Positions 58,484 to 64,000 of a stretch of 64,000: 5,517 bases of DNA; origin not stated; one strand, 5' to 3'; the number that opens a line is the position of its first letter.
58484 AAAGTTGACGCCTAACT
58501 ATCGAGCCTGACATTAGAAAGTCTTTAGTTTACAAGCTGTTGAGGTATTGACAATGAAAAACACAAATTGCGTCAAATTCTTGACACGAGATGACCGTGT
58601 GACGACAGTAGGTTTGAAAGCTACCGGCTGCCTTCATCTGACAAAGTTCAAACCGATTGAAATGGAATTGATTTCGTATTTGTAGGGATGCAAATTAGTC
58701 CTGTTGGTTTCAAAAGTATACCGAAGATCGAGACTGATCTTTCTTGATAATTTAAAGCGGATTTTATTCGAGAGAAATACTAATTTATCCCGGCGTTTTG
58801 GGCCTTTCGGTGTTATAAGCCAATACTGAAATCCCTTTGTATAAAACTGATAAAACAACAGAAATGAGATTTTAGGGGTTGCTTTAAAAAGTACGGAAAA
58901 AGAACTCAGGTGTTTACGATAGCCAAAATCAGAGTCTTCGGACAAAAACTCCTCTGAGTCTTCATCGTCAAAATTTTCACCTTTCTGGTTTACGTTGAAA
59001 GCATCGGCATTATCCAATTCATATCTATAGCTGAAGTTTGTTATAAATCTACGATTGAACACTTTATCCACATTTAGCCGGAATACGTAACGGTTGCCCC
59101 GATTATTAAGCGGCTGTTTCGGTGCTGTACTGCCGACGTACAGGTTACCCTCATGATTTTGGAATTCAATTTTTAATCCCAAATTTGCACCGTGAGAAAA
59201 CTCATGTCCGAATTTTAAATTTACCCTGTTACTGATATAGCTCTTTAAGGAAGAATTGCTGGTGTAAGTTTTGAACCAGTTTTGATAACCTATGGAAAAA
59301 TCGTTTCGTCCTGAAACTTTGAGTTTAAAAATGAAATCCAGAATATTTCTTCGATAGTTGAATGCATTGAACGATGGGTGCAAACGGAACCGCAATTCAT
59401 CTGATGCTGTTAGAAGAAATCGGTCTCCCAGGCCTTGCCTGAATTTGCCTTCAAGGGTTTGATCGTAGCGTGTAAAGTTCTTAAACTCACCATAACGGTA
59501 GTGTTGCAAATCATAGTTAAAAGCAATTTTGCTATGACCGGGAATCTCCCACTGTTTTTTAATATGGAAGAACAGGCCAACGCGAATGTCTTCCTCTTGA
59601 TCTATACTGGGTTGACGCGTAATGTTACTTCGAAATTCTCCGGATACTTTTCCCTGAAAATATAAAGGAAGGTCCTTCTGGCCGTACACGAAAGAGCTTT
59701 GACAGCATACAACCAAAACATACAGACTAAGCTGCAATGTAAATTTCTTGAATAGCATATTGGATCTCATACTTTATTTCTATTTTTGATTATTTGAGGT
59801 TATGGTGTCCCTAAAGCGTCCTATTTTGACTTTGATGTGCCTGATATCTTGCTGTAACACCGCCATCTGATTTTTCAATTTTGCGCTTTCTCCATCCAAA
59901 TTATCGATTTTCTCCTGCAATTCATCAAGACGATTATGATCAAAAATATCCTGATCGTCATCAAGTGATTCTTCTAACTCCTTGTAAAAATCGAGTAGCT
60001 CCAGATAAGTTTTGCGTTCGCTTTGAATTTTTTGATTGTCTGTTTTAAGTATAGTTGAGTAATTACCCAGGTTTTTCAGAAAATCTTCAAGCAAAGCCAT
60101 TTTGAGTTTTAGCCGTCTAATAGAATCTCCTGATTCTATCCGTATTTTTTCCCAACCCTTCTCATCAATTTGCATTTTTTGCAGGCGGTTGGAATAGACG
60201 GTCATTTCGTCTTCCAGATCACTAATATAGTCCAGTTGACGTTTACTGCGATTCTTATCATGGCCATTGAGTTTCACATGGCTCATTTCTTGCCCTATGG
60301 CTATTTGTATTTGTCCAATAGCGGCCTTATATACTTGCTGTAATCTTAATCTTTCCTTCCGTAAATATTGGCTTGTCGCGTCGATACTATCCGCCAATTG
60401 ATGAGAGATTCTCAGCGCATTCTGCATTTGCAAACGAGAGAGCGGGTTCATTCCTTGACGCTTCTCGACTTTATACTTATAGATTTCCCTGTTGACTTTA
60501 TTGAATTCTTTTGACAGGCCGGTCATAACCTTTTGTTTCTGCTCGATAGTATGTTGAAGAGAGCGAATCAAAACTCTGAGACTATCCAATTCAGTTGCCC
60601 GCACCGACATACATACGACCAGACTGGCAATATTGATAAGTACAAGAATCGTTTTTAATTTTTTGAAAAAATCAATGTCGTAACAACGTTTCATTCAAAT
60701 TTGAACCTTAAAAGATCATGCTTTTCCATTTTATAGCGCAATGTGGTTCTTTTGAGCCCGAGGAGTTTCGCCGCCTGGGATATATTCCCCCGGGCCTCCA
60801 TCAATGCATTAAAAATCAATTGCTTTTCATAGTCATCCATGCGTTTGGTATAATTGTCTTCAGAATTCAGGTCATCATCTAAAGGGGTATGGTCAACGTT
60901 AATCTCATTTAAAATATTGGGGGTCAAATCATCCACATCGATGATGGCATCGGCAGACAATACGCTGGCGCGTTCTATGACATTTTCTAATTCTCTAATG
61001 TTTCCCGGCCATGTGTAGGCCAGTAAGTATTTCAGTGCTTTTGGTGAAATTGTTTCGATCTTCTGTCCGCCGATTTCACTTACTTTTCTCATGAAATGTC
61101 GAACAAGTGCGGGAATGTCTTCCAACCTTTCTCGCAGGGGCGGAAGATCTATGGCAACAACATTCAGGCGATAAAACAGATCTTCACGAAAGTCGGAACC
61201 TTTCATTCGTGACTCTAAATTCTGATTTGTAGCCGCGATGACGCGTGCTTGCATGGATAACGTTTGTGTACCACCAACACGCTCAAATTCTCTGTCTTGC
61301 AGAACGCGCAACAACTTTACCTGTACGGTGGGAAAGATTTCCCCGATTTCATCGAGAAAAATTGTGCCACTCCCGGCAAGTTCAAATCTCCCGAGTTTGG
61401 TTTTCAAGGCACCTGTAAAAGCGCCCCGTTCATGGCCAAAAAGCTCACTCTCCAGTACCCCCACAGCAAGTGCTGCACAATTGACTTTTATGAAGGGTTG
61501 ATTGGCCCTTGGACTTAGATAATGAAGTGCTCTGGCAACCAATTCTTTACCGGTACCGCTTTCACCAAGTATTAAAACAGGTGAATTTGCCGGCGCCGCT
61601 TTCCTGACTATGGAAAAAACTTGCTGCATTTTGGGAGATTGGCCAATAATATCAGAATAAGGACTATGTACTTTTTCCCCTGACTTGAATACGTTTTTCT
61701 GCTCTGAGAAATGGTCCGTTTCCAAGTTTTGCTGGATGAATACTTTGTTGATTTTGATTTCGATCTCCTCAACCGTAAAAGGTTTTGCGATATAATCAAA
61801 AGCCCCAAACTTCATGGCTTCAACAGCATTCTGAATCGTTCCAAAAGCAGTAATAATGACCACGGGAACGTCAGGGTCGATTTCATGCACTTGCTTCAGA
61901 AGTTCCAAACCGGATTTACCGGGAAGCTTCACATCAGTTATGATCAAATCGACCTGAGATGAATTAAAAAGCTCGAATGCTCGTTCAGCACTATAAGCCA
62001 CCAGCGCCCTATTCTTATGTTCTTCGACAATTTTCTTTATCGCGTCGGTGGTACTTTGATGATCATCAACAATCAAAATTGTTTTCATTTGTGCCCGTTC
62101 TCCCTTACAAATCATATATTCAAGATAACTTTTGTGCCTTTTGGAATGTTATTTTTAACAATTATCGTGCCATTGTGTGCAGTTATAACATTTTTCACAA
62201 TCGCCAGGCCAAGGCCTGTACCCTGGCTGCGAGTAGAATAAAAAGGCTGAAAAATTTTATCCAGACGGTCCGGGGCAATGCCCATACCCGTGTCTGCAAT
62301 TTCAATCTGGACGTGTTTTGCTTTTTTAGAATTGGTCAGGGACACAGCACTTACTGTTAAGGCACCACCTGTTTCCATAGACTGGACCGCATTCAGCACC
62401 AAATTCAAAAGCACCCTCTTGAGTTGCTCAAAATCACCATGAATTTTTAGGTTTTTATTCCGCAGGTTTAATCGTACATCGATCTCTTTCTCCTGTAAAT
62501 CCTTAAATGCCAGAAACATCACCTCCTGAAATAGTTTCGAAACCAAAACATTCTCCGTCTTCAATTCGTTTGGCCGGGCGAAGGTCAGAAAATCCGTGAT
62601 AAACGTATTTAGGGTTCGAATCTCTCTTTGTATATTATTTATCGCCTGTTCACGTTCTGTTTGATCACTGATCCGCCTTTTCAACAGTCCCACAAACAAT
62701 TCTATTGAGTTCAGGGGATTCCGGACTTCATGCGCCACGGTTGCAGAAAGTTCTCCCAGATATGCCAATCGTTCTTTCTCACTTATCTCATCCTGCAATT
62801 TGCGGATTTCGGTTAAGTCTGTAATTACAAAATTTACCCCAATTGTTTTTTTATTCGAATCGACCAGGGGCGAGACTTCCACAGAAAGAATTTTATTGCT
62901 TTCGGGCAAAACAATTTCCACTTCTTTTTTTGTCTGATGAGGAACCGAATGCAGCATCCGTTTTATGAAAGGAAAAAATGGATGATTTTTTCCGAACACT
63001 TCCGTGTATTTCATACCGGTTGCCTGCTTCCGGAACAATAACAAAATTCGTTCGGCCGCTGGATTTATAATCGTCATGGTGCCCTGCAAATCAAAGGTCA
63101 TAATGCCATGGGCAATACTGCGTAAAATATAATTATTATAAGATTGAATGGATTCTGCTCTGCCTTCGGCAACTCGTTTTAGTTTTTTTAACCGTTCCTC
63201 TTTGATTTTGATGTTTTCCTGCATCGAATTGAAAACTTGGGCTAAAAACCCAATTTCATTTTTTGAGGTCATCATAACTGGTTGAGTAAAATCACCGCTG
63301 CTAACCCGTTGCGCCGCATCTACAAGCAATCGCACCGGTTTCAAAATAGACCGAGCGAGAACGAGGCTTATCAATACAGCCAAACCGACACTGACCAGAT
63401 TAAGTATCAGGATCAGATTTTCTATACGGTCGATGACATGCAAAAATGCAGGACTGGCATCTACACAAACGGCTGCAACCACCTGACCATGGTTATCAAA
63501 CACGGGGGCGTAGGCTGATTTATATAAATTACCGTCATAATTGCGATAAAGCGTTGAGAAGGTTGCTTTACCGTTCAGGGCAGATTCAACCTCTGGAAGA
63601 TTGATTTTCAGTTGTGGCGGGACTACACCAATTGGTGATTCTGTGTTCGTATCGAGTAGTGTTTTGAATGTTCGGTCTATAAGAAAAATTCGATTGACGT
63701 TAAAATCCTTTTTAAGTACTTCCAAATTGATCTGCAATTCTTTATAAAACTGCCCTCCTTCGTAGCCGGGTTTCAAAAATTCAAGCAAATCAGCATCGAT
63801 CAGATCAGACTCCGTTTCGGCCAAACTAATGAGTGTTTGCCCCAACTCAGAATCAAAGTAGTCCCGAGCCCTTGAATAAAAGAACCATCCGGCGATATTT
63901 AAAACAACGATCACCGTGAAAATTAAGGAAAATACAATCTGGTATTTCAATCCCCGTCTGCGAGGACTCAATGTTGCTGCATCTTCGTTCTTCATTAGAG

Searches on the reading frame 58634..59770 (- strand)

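Call 20: search_protein_families(library=pfam, proteins=[window:58634-59770:-], max_evalue=0.001)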
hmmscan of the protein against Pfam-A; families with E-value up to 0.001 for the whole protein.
window:58634-59770:- (378 aa): 1 family
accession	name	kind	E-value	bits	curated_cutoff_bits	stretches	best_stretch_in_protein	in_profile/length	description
PF10082.15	BBP2_2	-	0.00047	19.6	23.7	0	322-375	322-375/378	Putative beta-barrel porin 2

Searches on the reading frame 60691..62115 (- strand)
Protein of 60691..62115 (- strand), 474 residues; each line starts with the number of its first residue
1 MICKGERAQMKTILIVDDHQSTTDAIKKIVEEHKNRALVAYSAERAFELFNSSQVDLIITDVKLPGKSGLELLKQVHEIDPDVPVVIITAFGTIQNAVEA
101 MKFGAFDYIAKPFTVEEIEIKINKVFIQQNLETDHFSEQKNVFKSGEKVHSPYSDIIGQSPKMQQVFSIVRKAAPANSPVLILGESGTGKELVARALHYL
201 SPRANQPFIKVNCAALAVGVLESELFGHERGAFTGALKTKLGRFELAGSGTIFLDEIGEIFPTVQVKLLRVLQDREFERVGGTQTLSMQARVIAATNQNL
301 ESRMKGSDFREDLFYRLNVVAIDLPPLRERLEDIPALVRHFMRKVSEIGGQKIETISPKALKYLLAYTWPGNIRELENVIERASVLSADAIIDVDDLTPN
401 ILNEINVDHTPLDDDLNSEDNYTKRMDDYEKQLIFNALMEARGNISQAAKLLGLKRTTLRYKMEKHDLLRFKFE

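Call 20: search_protein_families(library=pfam, proteins=[window:60691-62115:-], max_evalue=0.001)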
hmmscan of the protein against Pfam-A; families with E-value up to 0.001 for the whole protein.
window:60691-62115:- (474 aa): 10 families
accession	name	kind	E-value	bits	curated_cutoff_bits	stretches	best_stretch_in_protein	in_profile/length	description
PF00158.32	Sigma54_activat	-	1e-67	227.4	20.2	1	156-322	1-167/168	Sigma-54 interaction domain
PF00072.30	Response_reg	-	9e-29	100.3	30.2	1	13-122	1-110/111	Response regulator receiver domain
PF25601.1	AAA_lid_14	-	2.9e-27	94.7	27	1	328-406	1-79/87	AAA+ ATPase lid domain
PF14532.12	Sigma54_activ_2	-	6.3e-20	72.3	25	1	157-327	1-138/138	Sigma-54 interaction domain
PF02954.25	HTH_8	-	7.9e-14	51.6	22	1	427-465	3-41/42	Bacterial regulatory protein, Fis family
PF07728.20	AAA_5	-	5.4e-08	33.4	22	1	179-300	1-125/139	AAA domain (dynein-related subfamily)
PF00004.35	AAA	-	3e-05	24.9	21.2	1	180-298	1-110/131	ATPase family associated with various cellular activities (AAA)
PF01078.27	Mg_chelatase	-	3.1e-05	23.9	20.3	0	169-206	14-51/207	Magnesium chelatase, subunit ChlI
PF07724.20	AAA_2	-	8.9e-05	23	27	1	180-305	6-132/166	AAA domain (Cdc48 subfamily)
PF13556.12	HTH_30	-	0.00045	20.4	27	0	437-465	7-35/59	PucR C-terminal helix-turn-helix domain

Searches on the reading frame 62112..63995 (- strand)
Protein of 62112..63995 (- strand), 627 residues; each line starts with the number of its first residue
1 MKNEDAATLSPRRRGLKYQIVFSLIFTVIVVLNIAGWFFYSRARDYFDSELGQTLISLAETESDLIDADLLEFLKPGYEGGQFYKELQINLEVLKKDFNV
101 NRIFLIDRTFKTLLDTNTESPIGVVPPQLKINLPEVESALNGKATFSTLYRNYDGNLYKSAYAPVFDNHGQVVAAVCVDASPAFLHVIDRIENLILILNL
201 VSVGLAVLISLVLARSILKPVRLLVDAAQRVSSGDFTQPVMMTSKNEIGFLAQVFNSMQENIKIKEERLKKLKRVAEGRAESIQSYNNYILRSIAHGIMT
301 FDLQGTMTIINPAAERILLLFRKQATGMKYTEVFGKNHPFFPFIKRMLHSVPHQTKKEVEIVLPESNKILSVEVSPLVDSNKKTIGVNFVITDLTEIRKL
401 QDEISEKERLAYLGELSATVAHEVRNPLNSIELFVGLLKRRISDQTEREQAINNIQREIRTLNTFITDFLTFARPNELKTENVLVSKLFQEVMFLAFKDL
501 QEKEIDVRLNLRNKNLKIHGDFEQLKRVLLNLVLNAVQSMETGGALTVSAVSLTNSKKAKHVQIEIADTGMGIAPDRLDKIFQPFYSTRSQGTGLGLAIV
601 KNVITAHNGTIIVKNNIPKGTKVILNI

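Call 20: search_protein_families(library=pfam, proteins=[window:62112-63995:-], max_evalue=0.001)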
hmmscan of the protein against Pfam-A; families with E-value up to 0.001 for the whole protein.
window:62112-63995:- (627 aa): 7 families
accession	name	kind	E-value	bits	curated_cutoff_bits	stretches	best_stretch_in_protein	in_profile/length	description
PF02518.31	HATPase_c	-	6.9e-24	84.9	26.4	1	520-625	1-105/111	Histidine kinase-, DNA gyrase B-, and HSP90-like ATPase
PF00672.30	HAMP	-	7.5e-16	58.6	25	1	212-262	1-51/53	HAMP domain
PF00512.31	HisKA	-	3.3e-14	53.1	26.9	1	413-476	2-64/66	His Kinase A (phospho-acceptor) domain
PF08448.16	PAS_4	-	9.9e-07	29.4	23.1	1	293-397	3-108/110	PAS fold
PF13426.13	PAS_9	-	1.7e-06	28.7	27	1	297-396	3-103/103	PAS domain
PF00989.32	PAS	-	2.6e-06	27.8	22.6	1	290-393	6-112/113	PAS fold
PF13596.12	PAS_10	-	1.9e-05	25.7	22.1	1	288-395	2-106/106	PAS domain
